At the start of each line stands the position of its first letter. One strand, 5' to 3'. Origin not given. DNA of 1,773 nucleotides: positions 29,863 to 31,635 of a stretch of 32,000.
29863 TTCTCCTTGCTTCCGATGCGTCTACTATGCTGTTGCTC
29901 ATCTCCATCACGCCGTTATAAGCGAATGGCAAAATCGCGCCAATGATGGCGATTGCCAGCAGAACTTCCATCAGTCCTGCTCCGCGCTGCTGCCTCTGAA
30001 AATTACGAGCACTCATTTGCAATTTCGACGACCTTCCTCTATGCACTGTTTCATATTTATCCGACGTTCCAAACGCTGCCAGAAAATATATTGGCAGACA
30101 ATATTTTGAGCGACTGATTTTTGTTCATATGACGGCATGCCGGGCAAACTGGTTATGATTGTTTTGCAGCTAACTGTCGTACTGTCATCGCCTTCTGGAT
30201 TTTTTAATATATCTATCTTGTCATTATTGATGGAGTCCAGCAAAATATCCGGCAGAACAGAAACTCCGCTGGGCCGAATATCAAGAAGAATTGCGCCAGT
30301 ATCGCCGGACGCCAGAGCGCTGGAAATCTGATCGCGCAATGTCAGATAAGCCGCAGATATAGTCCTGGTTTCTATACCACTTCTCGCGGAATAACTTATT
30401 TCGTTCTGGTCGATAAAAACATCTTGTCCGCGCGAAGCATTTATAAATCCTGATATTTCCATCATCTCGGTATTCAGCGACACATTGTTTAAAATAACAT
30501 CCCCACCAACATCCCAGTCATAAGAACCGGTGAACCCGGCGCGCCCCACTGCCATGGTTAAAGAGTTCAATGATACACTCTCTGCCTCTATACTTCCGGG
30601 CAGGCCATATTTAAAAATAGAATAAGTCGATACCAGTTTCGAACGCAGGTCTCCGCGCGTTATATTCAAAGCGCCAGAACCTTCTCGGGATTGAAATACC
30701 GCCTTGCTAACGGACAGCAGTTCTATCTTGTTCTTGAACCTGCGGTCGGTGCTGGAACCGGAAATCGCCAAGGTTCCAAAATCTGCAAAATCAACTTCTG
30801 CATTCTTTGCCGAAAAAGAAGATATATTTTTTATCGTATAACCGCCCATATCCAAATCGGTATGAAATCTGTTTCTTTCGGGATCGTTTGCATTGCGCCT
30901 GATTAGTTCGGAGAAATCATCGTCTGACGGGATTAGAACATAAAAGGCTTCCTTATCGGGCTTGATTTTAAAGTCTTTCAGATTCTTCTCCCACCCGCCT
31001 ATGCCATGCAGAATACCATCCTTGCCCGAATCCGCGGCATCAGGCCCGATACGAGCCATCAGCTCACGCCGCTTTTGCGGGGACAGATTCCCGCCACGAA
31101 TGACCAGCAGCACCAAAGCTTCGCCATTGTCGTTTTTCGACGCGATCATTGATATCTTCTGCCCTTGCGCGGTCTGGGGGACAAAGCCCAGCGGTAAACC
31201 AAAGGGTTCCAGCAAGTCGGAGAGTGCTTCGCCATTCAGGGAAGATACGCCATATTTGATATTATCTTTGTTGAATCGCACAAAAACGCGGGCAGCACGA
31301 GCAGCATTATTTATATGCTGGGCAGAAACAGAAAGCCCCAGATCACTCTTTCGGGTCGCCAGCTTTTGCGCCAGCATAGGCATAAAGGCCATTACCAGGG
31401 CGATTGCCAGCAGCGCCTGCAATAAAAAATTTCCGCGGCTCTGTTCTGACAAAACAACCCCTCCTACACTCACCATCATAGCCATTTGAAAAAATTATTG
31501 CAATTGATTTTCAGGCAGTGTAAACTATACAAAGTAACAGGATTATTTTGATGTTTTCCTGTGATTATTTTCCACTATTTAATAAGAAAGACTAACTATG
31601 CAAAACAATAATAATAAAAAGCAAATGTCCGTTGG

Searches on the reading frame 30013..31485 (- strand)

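Call 46: search_protein_families(library=pfam, proteins=[window:30013-31485:-], max_evalue=0.1)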
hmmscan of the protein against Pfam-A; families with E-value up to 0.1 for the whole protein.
window:30013-31485:- (490 aa): 1 family
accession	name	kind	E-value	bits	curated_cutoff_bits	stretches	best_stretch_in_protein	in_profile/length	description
PF04917.17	Shufflon_N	-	0.00012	22.1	27.5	1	53-231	10-202/324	Bacterial shufflon protein, N-terminal constant region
